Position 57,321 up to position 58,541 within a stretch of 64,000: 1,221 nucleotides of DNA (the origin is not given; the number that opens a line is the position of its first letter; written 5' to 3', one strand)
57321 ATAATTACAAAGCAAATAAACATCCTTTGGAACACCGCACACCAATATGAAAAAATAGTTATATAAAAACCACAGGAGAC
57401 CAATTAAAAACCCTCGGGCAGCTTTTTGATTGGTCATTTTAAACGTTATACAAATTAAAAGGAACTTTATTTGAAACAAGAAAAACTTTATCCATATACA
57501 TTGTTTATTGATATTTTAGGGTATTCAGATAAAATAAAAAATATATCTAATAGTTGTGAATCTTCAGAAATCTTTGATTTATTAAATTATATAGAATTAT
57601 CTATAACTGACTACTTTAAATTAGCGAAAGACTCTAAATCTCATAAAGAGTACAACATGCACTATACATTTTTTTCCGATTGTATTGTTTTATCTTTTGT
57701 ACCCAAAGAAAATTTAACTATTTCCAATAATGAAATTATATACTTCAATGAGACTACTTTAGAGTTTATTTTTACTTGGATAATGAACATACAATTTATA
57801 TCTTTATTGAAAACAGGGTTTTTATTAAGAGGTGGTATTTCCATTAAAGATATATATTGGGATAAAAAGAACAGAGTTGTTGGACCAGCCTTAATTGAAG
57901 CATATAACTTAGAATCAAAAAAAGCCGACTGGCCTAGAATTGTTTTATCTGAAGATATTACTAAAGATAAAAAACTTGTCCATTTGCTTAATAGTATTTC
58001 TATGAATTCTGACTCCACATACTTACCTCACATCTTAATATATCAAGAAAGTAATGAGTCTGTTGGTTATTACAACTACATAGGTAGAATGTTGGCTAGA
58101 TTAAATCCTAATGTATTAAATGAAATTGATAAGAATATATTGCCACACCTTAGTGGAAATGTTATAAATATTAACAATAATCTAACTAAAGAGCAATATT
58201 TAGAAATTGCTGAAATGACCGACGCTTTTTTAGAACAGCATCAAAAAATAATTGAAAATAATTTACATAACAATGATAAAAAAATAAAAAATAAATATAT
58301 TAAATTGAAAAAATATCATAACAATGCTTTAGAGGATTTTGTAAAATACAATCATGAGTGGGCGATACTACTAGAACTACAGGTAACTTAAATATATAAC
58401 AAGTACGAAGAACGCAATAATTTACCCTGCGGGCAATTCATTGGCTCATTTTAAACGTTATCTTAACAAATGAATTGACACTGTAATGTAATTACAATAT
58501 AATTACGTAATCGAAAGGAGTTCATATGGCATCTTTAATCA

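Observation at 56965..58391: Cyclase-homology-like protein with a helical C-terminal extension next to a small 4-TM protein: candidate nucleotide-signalling conflict module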

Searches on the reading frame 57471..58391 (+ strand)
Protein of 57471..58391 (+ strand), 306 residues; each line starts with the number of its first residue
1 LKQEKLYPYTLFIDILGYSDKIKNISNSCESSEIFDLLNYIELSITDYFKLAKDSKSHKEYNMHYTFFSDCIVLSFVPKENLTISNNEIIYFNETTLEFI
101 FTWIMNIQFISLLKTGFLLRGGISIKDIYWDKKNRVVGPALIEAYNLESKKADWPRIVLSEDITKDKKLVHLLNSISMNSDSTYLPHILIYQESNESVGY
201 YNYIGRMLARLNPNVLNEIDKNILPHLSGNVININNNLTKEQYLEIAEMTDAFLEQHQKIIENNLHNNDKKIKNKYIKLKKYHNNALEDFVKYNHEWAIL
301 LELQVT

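Call 3: search_protein_families(library=pfam, proteins=[window:57471-58391:+], max_evalue=1)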
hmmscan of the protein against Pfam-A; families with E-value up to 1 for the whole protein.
window:57471-58391:+ (306 aa): 1 family
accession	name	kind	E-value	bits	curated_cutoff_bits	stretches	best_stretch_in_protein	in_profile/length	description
PF10157.14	BORCS6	-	0.011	16.4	35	1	210-281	3-72/101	BLOC-1-related complex sub-unit 6 C-terminal helix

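Call 4: search_protein_families(library=padloc, proteins=[window:57471-58391:+], max_evalue=1)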
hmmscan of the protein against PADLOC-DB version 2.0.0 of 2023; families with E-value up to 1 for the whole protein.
window:57471-58391:+ (306 aa): 1 family
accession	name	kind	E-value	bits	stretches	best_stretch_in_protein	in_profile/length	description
PDLC00457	JetA1|JetA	-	0.00036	17.5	1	217-293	158-233/480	DUF3375 domain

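Call 5: search_protein_families(library=ncbifam, proteins=[window:57471-58391:+], max_evalue=1)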
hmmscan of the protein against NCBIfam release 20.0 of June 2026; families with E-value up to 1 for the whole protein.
window:57471-58391:+ (306 aa): 1 family
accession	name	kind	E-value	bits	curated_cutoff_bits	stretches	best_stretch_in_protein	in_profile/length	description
NF009891.0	PRK13351.1-1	equivalog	0.14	10.6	597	1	155-254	128-223/681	elongation factor G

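Call 6: find_homologous_proteins(query=window:57471-58388:+, max_evalue=0.001)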
Query window:57471-58388:+ (306 aa): 28 proteins with E <= 0.001 among 2017 candidates.
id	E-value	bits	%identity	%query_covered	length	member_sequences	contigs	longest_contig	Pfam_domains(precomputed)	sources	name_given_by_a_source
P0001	7.4e-163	559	83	100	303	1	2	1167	-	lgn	-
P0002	4.5e-125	435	97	67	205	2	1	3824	-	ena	-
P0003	1.3e-105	371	57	98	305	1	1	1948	-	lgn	-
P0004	1.5e-102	361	60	97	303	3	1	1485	-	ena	-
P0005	4.7e-100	353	59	96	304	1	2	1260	-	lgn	-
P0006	2.3e-99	351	58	97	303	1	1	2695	-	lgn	-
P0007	3.5e-99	350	59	97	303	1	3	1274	-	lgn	-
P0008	9.7e-98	345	58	97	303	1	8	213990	-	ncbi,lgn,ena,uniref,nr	ncbi:hypothetical protein [Aliarcobacter butzleri]|uniref:hypothetical protein n=1 Tax=Aliarcobacter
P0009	2.7e-96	341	58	97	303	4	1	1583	-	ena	-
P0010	1.0e-95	339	58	97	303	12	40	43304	-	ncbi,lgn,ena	ncbi:MAG: hypothetical protein WC145_03115 [Aliarcobacter sp.]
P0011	1.4e-95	338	58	95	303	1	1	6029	-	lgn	-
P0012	1.1e-64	237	45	95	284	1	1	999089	-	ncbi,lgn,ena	-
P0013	1.4e-60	223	43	95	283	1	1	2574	-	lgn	-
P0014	2.2e-26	111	32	92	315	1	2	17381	-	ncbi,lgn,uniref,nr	ncbi:hypothetical protein N5U55_10940 [Aliarcobacter butzleri]|uniref:hypothetical protein n=1 Tax=A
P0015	4.0e-26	110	32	92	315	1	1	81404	-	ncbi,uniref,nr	ncbi:hypothetical protein N5T79_07550 [Aliarcobacter cryaerophilus]|uniref:hypothetical protein n=1 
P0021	2.9e-8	52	33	50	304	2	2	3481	-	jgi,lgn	-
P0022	3.3e-8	51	30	70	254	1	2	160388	-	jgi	jgi:hypothetical protein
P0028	2.9e-4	38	25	64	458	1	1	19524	-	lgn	-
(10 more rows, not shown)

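Call 7: search_solved_structures(query=window:57471-58388:+, max_evalue=10)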
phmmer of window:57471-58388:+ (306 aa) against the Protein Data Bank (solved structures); distinct sequences matched with E-value up to 10: 1.
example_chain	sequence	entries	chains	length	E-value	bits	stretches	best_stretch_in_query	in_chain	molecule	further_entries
3hul_A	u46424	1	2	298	0.18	14.4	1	67-143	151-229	Homoserine kinase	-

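Call 11: search_solved_structures(query=A1, max_evalue=10, show_alignments=3)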
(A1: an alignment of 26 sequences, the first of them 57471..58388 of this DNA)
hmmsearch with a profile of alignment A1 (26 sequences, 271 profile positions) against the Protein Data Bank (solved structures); distinct sequences matched with E-value up to 10: 5.
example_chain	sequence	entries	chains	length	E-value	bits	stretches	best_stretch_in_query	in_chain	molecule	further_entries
4d0o_A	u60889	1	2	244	0.042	16.4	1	187-257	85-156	A-KINASE ANCHOR PROTEIN 13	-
4k7e_A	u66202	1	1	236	0.29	13.7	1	222-254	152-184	Nucleoprotein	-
6r17_A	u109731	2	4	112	0.8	12.2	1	189-264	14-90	Synaptonemal complex central element protein 2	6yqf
4ni2_B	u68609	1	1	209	1.1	11.8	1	5-61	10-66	Guanylate cyclase soluble subunit beta-1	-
2m8u_A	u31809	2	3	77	1.3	11.5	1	161-209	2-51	Myosin Light Chain, MlcC | Calcium-binding EF-hand domain-containing protein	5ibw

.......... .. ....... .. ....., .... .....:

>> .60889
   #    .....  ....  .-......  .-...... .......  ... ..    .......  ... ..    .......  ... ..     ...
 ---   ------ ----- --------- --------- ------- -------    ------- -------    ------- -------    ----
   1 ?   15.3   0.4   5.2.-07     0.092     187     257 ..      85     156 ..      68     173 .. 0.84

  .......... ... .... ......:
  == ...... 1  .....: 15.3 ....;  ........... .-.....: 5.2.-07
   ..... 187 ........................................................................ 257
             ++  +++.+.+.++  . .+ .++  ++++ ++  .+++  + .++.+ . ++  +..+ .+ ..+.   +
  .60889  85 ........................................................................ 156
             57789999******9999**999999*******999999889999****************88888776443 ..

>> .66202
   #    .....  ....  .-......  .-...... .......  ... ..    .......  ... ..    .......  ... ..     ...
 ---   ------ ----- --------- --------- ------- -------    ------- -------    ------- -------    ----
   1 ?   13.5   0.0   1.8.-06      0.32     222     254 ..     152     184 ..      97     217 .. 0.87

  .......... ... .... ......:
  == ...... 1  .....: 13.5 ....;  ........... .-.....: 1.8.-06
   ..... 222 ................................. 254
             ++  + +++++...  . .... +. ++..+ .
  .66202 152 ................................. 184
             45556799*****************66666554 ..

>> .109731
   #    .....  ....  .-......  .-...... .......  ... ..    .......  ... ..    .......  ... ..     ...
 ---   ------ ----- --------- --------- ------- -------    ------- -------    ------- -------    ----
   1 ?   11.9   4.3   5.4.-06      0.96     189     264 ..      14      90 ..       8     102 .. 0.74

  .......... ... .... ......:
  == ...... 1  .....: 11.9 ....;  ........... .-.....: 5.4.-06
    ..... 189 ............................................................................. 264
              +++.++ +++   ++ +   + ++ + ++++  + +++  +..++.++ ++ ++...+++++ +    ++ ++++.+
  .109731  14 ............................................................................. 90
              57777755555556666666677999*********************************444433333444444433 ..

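Call 12: search_protein_families(library=pfam, alignment_id=A1, max_evalue=1)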
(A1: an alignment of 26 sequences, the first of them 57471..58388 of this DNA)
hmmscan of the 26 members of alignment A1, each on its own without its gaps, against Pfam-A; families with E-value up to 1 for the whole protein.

A. member 1, window:57471-58388:+ (306 aa): 1 family
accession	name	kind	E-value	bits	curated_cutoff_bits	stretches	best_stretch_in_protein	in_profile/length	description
PF10157.14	BORCS6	-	0.011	16.4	35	1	210-281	3-72/101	BLOC-1-related complex sub-unit 6 C-terminal helix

B. families by the number of members that match (of 26 scanned): 19 families
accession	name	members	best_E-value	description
PF08229.16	SHR3_chaperone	1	0.0022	ER membrane protein SH3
PF10157.14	BORCS6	1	0.011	BLOC-1-related complex sub-unit 6 C-terminal helix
PF10545.15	MADF_DNA_bdg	1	0.012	Alcohol dehydrogenase transcription factor Myb/SANT-like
PF24838.2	8xMP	1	0.032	Octameric membrane protein family (8xMP)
PF07799.17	DUF1643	1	0.035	Protein of unknown function (DUF1643)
PF24713.1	TOR1L1_C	1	0.044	TORTIFOLIA1 C-terminal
PF11496.14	HDA2-3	1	0.048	Class II histone deacetylase complex subunits 2 and 3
PF01390.26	SEA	1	0.058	SEA domain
PF06717.16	DUF1202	1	0.078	Protein of unknown function (DUF1202)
PF23100.1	DUF2096_N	1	0.091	DUF2096 N-terminal four-helical bundle domain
PF20660.2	DUF6812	1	0.092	Family of unknown function (DUF6812)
PF10857.13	DUF2701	1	0.11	Protein of unknown function (DUF2701)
PF22965.1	INTS7_C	1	0.17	Integrator complex subunit 7, C-terminal domain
PF08173.16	YbgT_YccB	1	0.2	Membrane bound YbgT-like protein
PF03304.18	Mlp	1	0.21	Mlp lipoprotein family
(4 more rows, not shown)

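Call 13: find_encoding_contigs(protein=P0008, flank=6000, max_places=6)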
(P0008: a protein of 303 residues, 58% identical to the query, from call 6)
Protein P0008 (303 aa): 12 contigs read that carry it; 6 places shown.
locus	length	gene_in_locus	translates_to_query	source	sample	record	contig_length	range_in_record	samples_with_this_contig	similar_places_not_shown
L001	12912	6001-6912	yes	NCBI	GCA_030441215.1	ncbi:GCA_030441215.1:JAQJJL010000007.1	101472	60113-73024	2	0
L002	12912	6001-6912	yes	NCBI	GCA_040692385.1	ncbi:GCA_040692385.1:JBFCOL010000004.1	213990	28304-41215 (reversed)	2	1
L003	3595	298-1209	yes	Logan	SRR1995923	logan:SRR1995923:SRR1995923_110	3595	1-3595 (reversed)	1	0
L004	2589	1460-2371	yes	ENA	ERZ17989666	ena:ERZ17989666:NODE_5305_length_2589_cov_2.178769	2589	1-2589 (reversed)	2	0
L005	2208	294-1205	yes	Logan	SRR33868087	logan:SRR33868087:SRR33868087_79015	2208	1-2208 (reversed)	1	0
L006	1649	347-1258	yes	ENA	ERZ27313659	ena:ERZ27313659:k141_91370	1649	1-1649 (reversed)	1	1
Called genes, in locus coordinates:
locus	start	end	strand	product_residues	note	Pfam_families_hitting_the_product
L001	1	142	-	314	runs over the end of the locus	PF09375:Peptidase_M75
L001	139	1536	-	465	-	PF06537:DHOR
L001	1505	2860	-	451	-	PF09375:Peptidase_M75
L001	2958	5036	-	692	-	-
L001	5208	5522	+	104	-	PF00137:ATP-synt_C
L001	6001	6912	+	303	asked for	-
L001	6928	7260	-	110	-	-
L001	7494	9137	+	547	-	-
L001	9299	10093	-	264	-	-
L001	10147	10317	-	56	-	-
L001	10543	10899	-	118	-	-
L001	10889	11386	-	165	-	-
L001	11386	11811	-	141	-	-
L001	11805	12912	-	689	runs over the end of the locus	-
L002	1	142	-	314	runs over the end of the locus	PF09375:Peptidase_M75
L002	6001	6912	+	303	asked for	-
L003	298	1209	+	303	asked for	-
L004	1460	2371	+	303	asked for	-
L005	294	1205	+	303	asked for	-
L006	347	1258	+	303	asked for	-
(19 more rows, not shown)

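Call 14: find_encoding_contigs(protein=P0012, flank=6000, max_places=4)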
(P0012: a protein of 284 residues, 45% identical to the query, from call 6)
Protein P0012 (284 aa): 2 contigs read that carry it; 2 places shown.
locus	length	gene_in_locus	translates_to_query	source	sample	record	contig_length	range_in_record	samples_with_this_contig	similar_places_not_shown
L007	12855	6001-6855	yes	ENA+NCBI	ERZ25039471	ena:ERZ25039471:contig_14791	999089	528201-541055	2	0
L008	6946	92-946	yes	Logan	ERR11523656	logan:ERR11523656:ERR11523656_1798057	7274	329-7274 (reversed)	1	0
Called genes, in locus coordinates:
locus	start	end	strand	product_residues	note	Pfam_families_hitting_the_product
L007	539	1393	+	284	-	-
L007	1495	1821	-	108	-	PF12973:Cupin_7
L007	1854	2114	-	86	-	PF00216:Bac_DNA_binding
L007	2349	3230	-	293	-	PF06114:Peptidase_M78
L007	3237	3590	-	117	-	PF13560:HTH_31, PF01381:HTH_3, PF12844:HTH_19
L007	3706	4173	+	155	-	-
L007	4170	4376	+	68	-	-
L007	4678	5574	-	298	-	PF13276:HTH_21, PF00665:rve, PF13683:rve_3, PF13333:rve_2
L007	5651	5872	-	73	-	-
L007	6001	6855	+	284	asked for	-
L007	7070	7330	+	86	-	-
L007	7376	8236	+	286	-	-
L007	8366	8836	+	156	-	PF00072:Response_reg, PF06490:FleQ (faint)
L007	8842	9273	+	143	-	-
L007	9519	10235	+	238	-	-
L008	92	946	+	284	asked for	-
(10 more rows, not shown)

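Call 17: find_encoding_contigs(protein=P0002, flank=6000, max_places=4)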
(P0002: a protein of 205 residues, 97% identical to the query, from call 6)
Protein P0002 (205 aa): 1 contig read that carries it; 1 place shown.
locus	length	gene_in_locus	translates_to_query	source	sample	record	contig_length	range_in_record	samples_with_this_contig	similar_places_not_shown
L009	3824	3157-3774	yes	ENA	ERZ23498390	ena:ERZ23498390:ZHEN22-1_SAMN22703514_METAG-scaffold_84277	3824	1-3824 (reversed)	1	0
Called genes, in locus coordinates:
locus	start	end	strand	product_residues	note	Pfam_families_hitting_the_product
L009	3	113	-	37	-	?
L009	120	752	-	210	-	PF00677:Lum_binding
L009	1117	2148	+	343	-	PF01582:TIR (faint), PF13676:TIR_2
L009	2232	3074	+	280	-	PF01844:HNH (weak)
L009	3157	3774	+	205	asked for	-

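Call 18: find_encoding_contigs(protein=P0015, flank=6000, max_places=4)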
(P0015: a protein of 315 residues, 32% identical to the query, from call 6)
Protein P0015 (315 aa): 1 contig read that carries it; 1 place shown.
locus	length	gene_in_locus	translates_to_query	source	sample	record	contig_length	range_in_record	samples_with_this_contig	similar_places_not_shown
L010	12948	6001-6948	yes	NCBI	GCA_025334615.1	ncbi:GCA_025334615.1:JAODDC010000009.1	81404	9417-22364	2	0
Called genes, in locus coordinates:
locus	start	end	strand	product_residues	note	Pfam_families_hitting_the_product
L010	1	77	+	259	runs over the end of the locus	PF01656:CbiA (weak), PF07015:VirC1 (faint)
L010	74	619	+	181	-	-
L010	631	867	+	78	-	-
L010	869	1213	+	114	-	PF21983:NikA-like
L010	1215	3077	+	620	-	-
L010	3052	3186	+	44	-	-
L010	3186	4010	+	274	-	PF00149:Metallophos, PF12850:Metallophos_2 (faint)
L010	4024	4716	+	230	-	-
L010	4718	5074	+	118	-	-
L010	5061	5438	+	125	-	-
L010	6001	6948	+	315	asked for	-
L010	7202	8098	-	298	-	-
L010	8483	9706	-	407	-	PF13356:Arm-DNA-bind_3, PF14659:Phage_int_SAM_3, PF22022:Phage_int_M, PF00589:Phage_integrase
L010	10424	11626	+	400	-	PF03435:Sacchrp_dh_NADP, PF16653:Sacchrp_dh_C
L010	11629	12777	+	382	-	PF00278:Orn_DAP_Arg_deC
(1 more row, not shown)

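Call 19: find_encoding_contigs(protein=P0022, flank=6000, max_places=4)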
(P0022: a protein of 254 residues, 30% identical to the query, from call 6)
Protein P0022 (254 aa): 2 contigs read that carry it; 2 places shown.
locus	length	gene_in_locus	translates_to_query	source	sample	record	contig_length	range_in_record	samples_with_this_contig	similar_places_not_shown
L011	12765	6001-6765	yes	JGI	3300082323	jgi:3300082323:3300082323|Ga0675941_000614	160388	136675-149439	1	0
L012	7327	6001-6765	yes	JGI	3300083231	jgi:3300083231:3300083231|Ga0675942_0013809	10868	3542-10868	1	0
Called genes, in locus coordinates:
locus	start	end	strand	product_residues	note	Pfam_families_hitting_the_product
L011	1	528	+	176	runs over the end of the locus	-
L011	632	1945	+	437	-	PF13683:rve_3 (faint), PF00665:rve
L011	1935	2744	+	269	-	PF01637:ATPase_2 (weak), PF25199:nSTAND_NTPase5 (faint), PF13401:AAA_22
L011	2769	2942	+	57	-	-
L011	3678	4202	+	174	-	-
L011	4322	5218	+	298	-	-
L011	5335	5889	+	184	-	-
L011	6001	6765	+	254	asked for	-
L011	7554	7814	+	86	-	PF04014:MazE_antitoxin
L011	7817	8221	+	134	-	PF01850:PIN (faint), PF13470:PIN_3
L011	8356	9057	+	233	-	-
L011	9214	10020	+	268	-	PF01797:Y1_Tnp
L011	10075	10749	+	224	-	PF02661:Fic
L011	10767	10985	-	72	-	-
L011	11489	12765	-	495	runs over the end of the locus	PF06144:DNA_pol3_delta (faint), PF21694:DNA_pol3_delta_C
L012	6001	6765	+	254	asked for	-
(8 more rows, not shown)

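Call 20: predict_structure(alignment_id=A1)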
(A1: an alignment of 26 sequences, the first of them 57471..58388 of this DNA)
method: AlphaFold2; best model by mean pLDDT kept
length: 306 residues; sequences in the alignment: 26
mean_pLDDT: 86.8   pTM: 0.86
mean pLDDT of the five models: 86.8, 86.6, 85.9, 85.4, 85.4
residues with pLDDT >= 90: 188; 70-90: 88; 50-70: 11; < 50: 19
segments of 3 or more residues with pLDDT < 50: 218-235
pLDDT, mean of each block of 10 residues (from residue 1): 81 90 84 87 90 84 91 94 87 92 93 91 97 93 97 96 94 80 85 91 94 65 34 51 85 94 95 95 96 92 93
secondary structure, 60 per line:
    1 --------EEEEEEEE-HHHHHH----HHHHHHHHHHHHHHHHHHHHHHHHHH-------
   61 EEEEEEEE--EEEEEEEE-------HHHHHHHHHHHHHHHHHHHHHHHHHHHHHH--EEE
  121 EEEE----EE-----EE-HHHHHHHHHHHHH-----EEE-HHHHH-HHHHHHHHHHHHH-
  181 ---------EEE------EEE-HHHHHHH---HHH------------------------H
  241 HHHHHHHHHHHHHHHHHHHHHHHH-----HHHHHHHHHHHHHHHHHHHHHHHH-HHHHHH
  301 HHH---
elements in order: E9-16 H18-23 H28-53 E61-68 E71-78 H86-115 E118-124 H139-151 E157-159 H161-165 H167-179 E190-192 E199-201 H203-209 H240-264 H270-293 H295-303

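Call 22: search_protein_representatives(alignment_id=A1)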
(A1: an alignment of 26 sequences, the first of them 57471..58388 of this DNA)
Query: 26 sequences, 271 profile positions. Proteins with E-value up to 0.001 (for the whole library): 14777; up to 1e-10: 9657; up to 1e-30: 2182. The best 150 are listed.
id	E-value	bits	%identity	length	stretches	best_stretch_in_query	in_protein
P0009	7.5e-96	337.0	-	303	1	6-266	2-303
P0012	1.8e-88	312.8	-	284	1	1-265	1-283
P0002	1.3e-73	264.0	-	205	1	1-193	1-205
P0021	6.0e-71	255.3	-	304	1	4-255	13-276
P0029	7.7e-69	248.4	-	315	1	8-261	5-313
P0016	9.1e-66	238.3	-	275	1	3-249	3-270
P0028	6.2e-64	232.3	-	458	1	4-260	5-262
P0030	2.6e-59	217.1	-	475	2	4-250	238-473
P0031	1.3e-57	211.6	-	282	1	5-258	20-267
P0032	1.2e-54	201.9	-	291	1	5-254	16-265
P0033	2.1e-54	201.1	-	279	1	10-264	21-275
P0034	3.8e-54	200.2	-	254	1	1-250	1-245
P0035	7.1e-54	199.3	-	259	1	5-259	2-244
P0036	9.7e-54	198.9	-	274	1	8-261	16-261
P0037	1.9e-53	197.9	-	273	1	4-255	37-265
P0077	6.5e-48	179.8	-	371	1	6-254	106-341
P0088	3.9e-47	177.2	-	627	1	4-265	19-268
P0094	7.6e-47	176.3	-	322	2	4-149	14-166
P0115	8.5e-46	172.8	-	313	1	8-249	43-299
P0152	1.0e-44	169.3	-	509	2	20-252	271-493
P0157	1.5e-44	168.8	-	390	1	4-246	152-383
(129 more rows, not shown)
